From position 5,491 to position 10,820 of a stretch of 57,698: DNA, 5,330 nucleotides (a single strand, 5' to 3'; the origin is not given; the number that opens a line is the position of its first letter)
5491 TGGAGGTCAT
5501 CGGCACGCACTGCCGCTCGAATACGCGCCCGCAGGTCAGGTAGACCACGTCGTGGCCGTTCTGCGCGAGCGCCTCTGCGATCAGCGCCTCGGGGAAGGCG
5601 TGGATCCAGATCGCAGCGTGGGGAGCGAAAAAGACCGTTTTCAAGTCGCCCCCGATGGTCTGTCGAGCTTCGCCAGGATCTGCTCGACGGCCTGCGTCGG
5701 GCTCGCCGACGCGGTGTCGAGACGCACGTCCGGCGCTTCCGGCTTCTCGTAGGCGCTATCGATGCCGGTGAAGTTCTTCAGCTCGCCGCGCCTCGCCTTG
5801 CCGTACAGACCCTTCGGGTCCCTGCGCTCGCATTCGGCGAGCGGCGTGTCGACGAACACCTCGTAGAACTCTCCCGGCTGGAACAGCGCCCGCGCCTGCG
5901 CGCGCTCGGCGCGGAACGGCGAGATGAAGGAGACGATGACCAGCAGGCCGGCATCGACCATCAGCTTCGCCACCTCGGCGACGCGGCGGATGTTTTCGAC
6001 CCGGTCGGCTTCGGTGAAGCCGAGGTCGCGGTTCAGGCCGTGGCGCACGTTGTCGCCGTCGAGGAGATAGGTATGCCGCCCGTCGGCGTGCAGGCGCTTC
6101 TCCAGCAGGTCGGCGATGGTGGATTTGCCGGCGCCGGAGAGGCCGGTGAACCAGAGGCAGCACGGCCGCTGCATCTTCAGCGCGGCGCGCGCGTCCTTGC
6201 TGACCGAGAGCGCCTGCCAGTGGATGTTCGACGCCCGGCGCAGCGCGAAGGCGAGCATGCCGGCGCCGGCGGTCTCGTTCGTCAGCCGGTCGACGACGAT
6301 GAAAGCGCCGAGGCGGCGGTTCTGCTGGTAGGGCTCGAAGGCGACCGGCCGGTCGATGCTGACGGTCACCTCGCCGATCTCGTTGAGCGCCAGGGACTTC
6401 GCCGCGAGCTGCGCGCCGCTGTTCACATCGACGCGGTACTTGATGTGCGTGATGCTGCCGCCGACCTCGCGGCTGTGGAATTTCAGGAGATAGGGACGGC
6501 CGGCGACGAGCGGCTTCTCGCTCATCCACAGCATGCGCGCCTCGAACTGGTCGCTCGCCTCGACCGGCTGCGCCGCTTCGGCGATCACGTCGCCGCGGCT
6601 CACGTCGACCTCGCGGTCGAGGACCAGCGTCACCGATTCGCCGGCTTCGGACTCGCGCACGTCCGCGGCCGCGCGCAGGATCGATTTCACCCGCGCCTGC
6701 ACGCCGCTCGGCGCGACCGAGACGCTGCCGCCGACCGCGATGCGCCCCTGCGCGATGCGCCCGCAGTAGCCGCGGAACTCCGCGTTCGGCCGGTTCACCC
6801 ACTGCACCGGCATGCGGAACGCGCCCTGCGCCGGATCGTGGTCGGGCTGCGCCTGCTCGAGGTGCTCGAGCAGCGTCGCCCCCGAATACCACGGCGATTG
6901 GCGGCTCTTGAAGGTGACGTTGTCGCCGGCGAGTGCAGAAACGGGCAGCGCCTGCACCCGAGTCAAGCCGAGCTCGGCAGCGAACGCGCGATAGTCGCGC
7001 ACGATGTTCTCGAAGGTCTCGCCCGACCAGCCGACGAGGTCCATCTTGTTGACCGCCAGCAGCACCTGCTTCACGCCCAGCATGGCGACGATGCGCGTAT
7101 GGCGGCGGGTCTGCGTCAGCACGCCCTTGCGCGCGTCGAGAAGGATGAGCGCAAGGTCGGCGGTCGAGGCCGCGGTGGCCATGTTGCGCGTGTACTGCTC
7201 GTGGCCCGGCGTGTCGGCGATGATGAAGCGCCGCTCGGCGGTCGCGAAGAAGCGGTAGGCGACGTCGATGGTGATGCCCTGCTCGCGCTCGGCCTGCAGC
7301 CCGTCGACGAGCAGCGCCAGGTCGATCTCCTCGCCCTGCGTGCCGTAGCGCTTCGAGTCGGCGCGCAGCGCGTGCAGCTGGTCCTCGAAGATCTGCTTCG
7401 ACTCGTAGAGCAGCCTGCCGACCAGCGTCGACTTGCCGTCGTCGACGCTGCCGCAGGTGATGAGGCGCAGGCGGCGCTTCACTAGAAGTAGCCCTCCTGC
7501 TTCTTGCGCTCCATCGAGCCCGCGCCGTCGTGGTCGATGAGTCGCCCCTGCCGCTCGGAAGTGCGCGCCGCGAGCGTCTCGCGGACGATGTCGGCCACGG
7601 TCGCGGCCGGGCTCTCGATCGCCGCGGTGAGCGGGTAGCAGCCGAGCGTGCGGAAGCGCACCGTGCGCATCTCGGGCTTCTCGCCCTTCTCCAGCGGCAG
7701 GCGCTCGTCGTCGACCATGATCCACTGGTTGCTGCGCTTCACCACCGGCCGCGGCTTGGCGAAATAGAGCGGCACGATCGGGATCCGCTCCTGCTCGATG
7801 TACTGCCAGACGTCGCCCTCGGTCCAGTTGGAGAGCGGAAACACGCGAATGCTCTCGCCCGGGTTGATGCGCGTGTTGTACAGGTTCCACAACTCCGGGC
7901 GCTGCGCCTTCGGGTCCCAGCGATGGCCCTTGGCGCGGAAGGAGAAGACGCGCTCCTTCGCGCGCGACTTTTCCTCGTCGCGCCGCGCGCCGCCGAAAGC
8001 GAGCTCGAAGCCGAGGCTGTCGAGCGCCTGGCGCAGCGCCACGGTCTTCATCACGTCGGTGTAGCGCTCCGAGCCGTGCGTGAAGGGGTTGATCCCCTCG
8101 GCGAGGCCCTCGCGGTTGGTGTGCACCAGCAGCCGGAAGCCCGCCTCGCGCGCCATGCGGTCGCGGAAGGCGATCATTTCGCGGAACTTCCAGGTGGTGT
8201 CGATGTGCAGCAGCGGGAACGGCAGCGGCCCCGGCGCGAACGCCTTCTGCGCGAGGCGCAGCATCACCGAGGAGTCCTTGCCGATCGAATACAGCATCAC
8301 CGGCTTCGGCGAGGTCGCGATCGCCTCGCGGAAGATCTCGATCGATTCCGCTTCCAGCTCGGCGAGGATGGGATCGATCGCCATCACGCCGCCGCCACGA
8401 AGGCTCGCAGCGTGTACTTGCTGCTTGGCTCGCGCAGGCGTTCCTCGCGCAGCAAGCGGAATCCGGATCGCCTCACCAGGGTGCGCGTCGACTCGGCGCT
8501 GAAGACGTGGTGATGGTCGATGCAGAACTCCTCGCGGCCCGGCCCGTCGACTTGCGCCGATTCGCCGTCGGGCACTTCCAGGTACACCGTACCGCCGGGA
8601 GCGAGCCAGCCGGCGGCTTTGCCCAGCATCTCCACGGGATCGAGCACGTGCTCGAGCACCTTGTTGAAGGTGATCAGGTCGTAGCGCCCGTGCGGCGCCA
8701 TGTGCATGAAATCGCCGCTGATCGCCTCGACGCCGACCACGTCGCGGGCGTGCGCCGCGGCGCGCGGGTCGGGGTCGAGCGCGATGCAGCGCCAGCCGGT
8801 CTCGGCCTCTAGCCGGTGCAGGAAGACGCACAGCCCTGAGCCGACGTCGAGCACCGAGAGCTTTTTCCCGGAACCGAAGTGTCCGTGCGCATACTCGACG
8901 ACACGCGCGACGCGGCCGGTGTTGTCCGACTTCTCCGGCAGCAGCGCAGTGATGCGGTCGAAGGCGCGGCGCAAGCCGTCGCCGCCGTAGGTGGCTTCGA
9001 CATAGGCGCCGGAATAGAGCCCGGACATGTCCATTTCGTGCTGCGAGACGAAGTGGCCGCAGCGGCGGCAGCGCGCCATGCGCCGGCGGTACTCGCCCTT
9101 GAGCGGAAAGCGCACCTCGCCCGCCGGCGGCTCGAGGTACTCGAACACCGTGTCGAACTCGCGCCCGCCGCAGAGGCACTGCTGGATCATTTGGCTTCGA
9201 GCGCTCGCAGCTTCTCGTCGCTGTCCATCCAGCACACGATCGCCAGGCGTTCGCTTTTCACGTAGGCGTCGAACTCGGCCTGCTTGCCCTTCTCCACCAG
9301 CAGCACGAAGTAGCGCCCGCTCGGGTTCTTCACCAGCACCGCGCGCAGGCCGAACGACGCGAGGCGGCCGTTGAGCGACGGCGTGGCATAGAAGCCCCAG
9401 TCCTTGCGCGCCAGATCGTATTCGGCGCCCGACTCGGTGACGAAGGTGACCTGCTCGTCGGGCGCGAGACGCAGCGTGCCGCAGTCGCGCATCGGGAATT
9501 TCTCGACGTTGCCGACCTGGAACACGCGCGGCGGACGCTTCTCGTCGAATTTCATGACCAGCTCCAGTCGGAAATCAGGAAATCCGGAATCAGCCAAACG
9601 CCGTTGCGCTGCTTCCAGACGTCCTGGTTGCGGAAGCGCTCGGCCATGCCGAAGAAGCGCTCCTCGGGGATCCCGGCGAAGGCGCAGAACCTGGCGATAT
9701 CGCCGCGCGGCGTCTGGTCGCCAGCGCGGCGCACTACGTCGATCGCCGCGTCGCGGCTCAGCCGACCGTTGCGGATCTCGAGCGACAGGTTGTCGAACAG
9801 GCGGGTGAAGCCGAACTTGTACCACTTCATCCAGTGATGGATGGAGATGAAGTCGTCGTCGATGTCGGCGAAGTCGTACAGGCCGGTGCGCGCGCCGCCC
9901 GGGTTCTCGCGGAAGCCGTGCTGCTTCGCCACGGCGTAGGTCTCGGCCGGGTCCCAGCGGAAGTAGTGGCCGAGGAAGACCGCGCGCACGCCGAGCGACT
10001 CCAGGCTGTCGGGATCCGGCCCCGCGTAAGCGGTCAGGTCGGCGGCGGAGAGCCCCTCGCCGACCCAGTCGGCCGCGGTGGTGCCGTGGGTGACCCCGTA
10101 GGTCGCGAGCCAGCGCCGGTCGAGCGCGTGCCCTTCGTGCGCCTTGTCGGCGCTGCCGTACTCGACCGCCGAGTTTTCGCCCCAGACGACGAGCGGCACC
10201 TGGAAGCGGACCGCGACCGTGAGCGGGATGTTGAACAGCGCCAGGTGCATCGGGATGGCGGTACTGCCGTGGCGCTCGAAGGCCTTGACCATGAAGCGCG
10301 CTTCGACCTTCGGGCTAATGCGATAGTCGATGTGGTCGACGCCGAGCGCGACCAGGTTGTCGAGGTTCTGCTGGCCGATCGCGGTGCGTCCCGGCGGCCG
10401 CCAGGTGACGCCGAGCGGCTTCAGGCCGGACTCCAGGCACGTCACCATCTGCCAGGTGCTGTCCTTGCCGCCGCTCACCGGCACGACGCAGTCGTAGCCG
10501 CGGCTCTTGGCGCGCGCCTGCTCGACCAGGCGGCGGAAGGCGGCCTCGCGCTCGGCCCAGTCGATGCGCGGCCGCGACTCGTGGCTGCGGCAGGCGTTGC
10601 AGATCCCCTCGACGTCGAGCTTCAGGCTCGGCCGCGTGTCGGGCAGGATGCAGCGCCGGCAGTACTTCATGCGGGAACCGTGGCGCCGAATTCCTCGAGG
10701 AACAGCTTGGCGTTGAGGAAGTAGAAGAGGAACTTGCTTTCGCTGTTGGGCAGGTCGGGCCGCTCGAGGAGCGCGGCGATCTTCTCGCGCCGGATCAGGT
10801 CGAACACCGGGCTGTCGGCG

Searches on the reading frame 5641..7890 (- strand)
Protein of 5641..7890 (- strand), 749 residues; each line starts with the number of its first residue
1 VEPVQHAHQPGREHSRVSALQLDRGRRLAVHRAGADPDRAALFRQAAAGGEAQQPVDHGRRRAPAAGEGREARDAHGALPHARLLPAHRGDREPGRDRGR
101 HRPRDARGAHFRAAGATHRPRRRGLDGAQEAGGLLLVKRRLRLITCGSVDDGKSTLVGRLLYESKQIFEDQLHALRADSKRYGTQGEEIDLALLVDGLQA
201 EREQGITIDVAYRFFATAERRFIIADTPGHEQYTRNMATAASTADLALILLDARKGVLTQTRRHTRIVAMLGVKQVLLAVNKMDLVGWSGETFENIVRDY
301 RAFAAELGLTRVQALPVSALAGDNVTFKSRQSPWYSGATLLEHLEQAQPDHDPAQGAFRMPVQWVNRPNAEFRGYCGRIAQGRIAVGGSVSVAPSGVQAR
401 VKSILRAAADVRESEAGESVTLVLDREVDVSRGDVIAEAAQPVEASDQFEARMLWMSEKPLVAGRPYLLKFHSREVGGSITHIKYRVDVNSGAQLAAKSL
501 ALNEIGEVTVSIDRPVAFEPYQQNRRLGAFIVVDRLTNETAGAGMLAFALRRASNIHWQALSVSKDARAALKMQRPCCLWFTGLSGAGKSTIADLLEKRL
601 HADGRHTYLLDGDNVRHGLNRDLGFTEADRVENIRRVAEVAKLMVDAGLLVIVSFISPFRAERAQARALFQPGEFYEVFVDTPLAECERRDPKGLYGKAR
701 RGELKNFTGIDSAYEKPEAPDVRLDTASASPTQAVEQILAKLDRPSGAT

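Call 10: search_protein_families(library=pfam, proteins=[window:5641-7890:-])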
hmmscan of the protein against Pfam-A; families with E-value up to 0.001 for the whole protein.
window:5641-7890:- (749 aa): 8 families
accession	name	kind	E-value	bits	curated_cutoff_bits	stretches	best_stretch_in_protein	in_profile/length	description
PF01583.26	APS_kinase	-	5e-69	231.6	21.1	1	575-725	1-152/152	Adenylylsulphate kinase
PF00009.33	GTP_EFTU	-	4e-43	147.6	26.5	1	139-346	2-184/188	Elongation factor Tu GTP binding domain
PF22594.2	GTP-eEF1A_C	-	8.7e-28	97.1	27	1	448-546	1-100/101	GTP-eEF1A C-terminal domain-like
PF13671.12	AAA_33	-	3.4e-10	40.8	27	1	580-690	3-114/143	AAA domain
PF01926.29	MMR_HSR1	-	2.9e-07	31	21.9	1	199-282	25-113/113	50S ribosome-binding GTPase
PF03144.31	GTP_EFTU_D2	-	3e-05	24.8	30.3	1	377-437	6-73/73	Elongation factor Tu domain 2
PF13238.12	AAA_18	-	0.00027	21.8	29.4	1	582-690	4-107/128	AAA domain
PF03193.22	RsgA_GTPase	-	0.00098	19.4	30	0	573-601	103-131/174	RsgA GTPase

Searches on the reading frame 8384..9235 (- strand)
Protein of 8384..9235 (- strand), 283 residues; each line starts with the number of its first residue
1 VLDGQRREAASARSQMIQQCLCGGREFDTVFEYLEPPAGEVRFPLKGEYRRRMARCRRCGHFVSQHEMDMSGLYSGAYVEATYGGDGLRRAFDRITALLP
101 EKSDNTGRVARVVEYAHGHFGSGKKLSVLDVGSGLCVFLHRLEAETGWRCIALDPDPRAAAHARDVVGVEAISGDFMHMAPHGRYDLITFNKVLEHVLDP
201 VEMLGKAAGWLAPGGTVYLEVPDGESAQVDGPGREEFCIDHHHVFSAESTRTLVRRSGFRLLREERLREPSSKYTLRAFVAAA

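Call 10: search_protein_families(library=pfam, proteins=[window:8384-9235:-])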
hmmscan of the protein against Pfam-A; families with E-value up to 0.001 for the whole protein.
window:8384-9235:- (283 aa): 5 families
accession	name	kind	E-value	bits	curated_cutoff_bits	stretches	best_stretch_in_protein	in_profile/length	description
PF13489.12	Methyltransf_23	-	2.6e-20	73.2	27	1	106-262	24-162/164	Methyltransferase domain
PF08241.18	Methyltransf_11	-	1e-10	42.5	21.2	1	129-218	1-94/95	Methyltransferase domain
PF08242.18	Methyltransf_12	-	8e-10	39.8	30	1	129-216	1-97/98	Methyltransferase domain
PF13649.12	Methyltransf_25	-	1.1e-09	39.3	27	1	128-215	1-97/97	Methyltransferase domain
PF13847.12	Methyltransf_31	-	6.5e-07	29.6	27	1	124-228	3-118/145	Methyltransferase domain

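Call 31: search_protein_families(library=ncbifam, proteins=[window:8384-9235:-], max_evalue=0.00001)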
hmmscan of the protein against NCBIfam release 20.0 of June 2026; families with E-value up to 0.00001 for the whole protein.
window:8384-9235:- (283 aa): 3 families
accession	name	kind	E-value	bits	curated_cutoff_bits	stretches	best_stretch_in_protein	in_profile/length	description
NF045667.1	MTase_DVU1556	equivalog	2.9e-07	30.2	155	1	123-264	21-165/213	DVU_1556 family methyltransferase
TIGR01983.1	UbiG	equivalog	1.4e-06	27.7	102.95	1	124-219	49-151/228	bifunctional 2-polyprenyl-6-hydroxyphenol methylase/3-demethylubiquinol 3-O-methyltransferase UbiG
NF011527.0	PRK14968.1-1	equivalog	3.9e-06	26.7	242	1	124-191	34-100/192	putative methyltransferase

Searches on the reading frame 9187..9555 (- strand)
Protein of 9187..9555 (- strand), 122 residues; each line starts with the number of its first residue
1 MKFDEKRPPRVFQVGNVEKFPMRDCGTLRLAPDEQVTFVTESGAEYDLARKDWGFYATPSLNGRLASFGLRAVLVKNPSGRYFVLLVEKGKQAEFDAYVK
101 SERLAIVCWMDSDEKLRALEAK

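Call 30: search_protein_families(library=pfam, proteins=[window:9187-9555:-], max_evalue=0.01)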
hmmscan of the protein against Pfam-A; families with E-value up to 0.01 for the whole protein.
window:9187-9555:- (122 aa): 0 families

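Call 64: find_homologous_proteins(query=window:9187-9555:-, max_evalue=0.00001)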
Query window:9187-9555:- (122 aa): 2070 proteins with E <= 0.00001 among 2084 candidates; the best 120 are listed.
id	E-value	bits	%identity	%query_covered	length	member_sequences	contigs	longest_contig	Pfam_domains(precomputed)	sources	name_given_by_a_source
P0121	7.7e-76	270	100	100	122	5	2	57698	-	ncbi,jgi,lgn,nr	ncbi:MAG: hypothetical protein QOD26_1276 [Betaproteobacteria bacterium]|jgi:hypothetical protein|nr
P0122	2.1e-71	255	95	100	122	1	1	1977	-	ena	-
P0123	5.8e-71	254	97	98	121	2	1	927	-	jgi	jgi:hypothetical protein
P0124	1.5e-69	249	91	100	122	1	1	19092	-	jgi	jgi:hypothetical protein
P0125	2.8e-69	249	91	100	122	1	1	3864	-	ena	-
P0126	3.0e-69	248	91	100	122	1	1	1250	-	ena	-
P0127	4.8e-69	248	91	100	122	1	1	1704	-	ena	-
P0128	7.0e-69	247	90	98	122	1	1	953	-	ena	-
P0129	7.4e-69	247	90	100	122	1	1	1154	-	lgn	-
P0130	1.1e-68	247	92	100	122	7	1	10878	-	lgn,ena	-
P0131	1.5e-68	246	89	100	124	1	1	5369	-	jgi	jgi:hypothetical protein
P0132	2.1e-68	246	90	100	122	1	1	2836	-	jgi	jgi:hypothetical protein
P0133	2.7e-68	245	91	100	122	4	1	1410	-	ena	-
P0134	3.9e-68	245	90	100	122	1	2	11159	-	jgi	jgi:hypothetical protein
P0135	3.9e-68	245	89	100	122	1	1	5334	-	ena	-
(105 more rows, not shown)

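Call 69: search_protein_representatives(protein=window:9187-9555:-)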
Query: 122 residues. Proteins with E-value up to 0.001 (for the whole library): 385; up to 1e-10: 264; up to 1e-30: 24. The best 150 are listed.
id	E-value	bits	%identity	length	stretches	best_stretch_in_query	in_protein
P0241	9.1e-43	161.4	62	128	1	1-121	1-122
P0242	1.8e-39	150.7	57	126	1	2-121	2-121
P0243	8.9e-39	148.5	71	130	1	6-101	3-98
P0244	1.9e-38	147.4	57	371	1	1-120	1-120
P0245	4.8e-38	146.1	56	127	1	1-121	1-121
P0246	1.3e-37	144.7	39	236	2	27-113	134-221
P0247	1.6e-36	141.2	56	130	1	1-119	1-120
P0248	1.8e-35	137.8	54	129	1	6-120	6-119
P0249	2.1e-35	137.6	54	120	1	1-119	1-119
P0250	7.3e-35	135.9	55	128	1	5-118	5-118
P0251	1.4e-34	135.0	57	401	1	1-120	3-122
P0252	1.6e-34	134.8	54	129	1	1-117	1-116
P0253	4.2e-34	133.4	54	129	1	1-119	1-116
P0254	4.6e-34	133.3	52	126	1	1-118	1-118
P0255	1.0e-33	132.1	50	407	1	1-119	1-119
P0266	1.9e-30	121.6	50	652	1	1-118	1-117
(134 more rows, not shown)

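Call 70: search_protein_families(library=pfam, proteins=[P0251, P0255, P0266, P0244, P0246], max_evalue=0.001)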
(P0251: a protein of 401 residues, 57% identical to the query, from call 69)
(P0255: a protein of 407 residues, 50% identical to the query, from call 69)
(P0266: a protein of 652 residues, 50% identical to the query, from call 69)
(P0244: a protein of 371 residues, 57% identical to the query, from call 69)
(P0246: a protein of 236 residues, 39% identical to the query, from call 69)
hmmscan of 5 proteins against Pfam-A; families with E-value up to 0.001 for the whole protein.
P0251 (401 aa): 5 families
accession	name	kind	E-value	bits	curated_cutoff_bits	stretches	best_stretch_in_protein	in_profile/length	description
PF13489.12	Methyltransf_23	-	5.5e-20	72.2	27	1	236-380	19-162/164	Methyltransferase domain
PF08241.18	Methyltransf_11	-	3.1e-15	57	21.2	1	246-337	1-95/95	Methyltransferase domain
PF08242.18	Methyltransf_12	-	1.6e-14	54.8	30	1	246-334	1-97/98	Methyltransferase domain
PF13649.12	Methyltransf_25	-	6e-12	46.5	27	1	246-333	2-97/97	Methyltransferase domain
PF13847.12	Methyltransf_31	-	1.8e-07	31.4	27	1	244-341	6-113/145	Methyltransferase domain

P0255 (407 aa): 7 families
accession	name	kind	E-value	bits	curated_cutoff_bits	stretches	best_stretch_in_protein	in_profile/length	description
PF13489.12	Methyltransf_23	-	1.9e-20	73.7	27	1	231-378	11-161/164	Methyltransferase domain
PF08241.18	Methyltransf_11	-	2.5e-13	50.9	21.2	1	247-335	1-94/95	Methyltransferase domain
PF13649.12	Methyltransf_25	-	2.1e-12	48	27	1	246-332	1-97/97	Methyltransferase domain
PF08242.18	Methyltransf_12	-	1.9e-11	45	30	1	247-333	1-97/98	Methyltransferase domain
PF13847.12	Methyltransf_31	-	5.1e-09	36.4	27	1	245-343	6-116/145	Methyltransferase domain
PF05175.20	MTS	-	5.7e-05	23.3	23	1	242-290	31-81/170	Methyltransferase small domain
PF06325.19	PrmA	-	0.00015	21.9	22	1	243-308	162-233/296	Ribosomal protein L11 methyltransferase (PrmA)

P0266 (652 aa): 5 families
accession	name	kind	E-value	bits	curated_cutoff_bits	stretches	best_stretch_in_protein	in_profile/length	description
PF13489.12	Methyltransf_23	-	8.7e-34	117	27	2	221-374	10-162/164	Methyltransferase domain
PF08242.18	Methyltransf_12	-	9e-23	81.3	30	2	455-547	1-98/98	Methyltransferase domain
PF08241.18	Methyltransf_11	-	1.3e-20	74.2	21.2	2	455-549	1-95/95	Methyltransferase domain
PF13649.12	Methyltransf_25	-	2.8e-19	70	27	2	455-545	2-97/97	Methyltransferase domain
PF13847.12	Methyltransf_31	-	2.2e-12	47.3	27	1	453-553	6-113/145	Methyltransferase domain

P0244 (371 aa): 4 families
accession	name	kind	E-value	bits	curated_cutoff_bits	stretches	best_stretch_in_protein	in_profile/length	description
PF00583.31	Acetyltransf_1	-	1.3e-10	42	20.7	1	256-353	24-116/116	Acetyltransferase (GNAT) family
PF13508.13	Acetyltransf_7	-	1.4e-08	35.4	27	1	270-354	3-83/84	Acetyltransferase (GNAT) domain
PF13673.13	Acetyltransf_10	-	4e-07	30.5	23.6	1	267-357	28-111/128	Acetyltransferase (GNAT) domain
PF08445.16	FR47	-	0.0003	21.1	22.1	1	287-360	11-84/86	FR47-like protein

P0246 (236 aa): 0 families

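Call 71: predict_structure(alignment_id=A2)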
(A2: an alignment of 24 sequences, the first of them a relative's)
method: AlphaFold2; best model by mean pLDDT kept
length: 122 residues; sequences in the alignment: 24
mean_pLDDT: 87.5   pTM: 0.71
mean pLDDT of the five models: 87.5, 85.9, 84.7, 83.9, 73.1
residues with pLDDT >= 90: 60; 70-90: 55; 50-70: 7; < 50: 0
segments of 3 or more residues with pLDDT < 50: none
pLDDT, mean of each block of 10 residues (from residue 1): 91 86 94 89 84 78 73 93 90 92 92 87 90
secondary structure, 60 per line:
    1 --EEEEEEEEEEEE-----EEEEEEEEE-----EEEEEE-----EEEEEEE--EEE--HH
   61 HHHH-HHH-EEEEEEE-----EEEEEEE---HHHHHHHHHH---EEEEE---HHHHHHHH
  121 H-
elements in order: E3-14 E20-28 E34-39 E45-51 E54-56 H59-64 E70-76 E82-88 H92-101 E105-109 H113-121

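Call 74: fold_search(model_id=the predicted structure, library=pdb)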
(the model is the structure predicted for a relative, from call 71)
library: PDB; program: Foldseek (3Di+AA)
matches with E <= 10: 289; with E <= 0.001: 0
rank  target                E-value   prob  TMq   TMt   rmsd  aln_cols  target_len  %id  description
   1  8dtl_A                9.5e-01  0.07  0.15  0.03  20.1       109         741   11  Cryo-EM structure of insulin receptor (IR) bound with S597 peptide (released 2022-09-07)
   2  4aiv                  1.1e+00  0.20  0.21  0.22  11.7        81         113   20  Crystal Structure of putative NADH-dependent nitrite reductase small subunit from Mycobacterium tuberculosis (released 2012-09-12)
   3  4z2c_A                1.1e+00  0.11  0.18  0.07  13.0        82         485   16  Quinolone(Moxifloxacin)-DNA cleavage complex of gyrase from S. pneumoniae (released 2016-09-14)
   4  9e6q_AR               1.6e+00  0.28  0.24  0.36   8.5        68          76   16  Cryo-EM structure of the Pyrobaculum calidifontis 50S ribosomal subunit in complex with Dri (released 2024-11-20)
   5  6eub                  1.7e+00  0.06  0.20  0.13  13.5       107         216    9  The fibrinogen-like domain of human Angptl4 (released 2018-05-09)
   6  7s8v_B                1.9e+00  0.06  0.17  0.04  16.1        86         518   12  Leg region of a complex of IGF-I with the ectodomain of a hybrid insulin receptor / type 1 insulin-like growth factor  (released 2022-07-06)
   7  7nhz_MODEL_1_A        2.2e+00  0.11  0.26  0.27  12.7       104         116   20  NMR structure of Rv1813c from Mycobacterium tuberculosis (released 2021-03-31)
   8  8w20_F                2.2e+00  0.11  0.23  0.23  13.3       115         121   10  Umb1 umbrella toxin particle (released 2024-04-17)
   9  8w20_D                2.2e+00  0.10  0.21  0.21  12.9        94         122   12  Umb1 umbrella toxin particle (released 2024-04-17)
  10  7yq3_E                2.3e+00  0.04  0.14  0.03  16.1        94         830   10  human insulin receptor bound with A43 DNA aptamer and insulin (released 2022-11-09)
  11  8ail_C                2.4e+00  0.44  0.26  0.50   2.7        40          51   15  Bacillus phage VMY22 p56 in complex with Bacillus weidmannii Ung (released 2023-06-21)
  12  4p1c_H                2.4e+00  0.44  0.19  0.20   1.9        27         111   26  CRYSTAL STRUCTURE OF THE TOLUENE 4-MONOOXYGENASE HYDROXYLASE-FERREDOXIN C7S, C84A, C85A VARIANT ELECTRON-TRANSFER COMP (released 2014-10-01)
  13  8w22_B                2.4e+00  0.08  0.16  0.16  12.9        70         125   11  Umb1 umbrella toxin particle (local refinement of UmbB1 bound ALF of UmbC1 and UmbA1) (released 2024-04-17)
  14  6ey6_A                2.4e+00  0.05  0.20  0.13  20.4       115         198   10  C-terminal part (residues 315-516) of PorM with the llama nanobody nb130 (released 2018-02-07)
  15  9a5e_A                2.5e+00  0.09  0.18  0.07  12.6        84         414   10  Integrative model of DPO41-RPOZ by crosslinking MS and deep learning (released 2024-09-18)
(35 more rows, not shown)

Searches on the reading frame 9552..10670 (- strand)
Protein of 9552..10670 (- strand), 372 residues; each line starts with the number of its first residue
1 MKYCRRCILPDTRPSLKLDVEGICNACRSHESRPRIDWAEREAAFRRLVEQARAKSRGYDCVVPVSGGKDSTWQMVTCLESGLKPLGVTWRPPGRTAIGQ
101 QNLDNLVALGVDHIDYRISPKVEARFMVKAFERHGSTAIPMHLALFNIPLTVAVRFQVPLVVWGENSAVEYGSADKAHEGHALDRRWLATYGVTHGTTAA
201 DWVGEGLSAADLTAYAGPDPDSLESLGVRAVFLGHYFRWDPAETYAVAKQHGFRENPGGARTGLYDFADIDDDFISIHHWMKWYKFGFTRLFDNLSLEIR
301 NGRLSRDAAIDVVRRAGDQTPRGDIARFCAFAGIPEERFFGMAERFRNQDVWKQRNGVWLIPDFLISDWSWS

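Call 7: search_protein_families(library=pfam, proteins=[window:9552-10670:-], max_evalue=0.001)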
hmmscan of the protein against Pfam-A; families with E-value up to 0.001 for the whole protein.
window:9552-10670:- (372 aa): 0 families

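Call 8: search_protein_families(library=ncbifam, proteins=[window:9552-10670:-], max_evalue=0.001)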
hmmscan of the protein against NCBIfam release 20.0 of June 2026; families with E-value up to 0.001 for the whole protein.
window:9552-10670:- (372 aa): 1 family
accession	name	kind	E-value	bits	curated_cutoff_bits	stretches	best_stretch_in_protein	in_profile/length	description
TIGR03573.1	WbuX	subfamily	2.9e-93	313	203.2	1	1-340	1-340/344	N-acetyl sugar amidotransferase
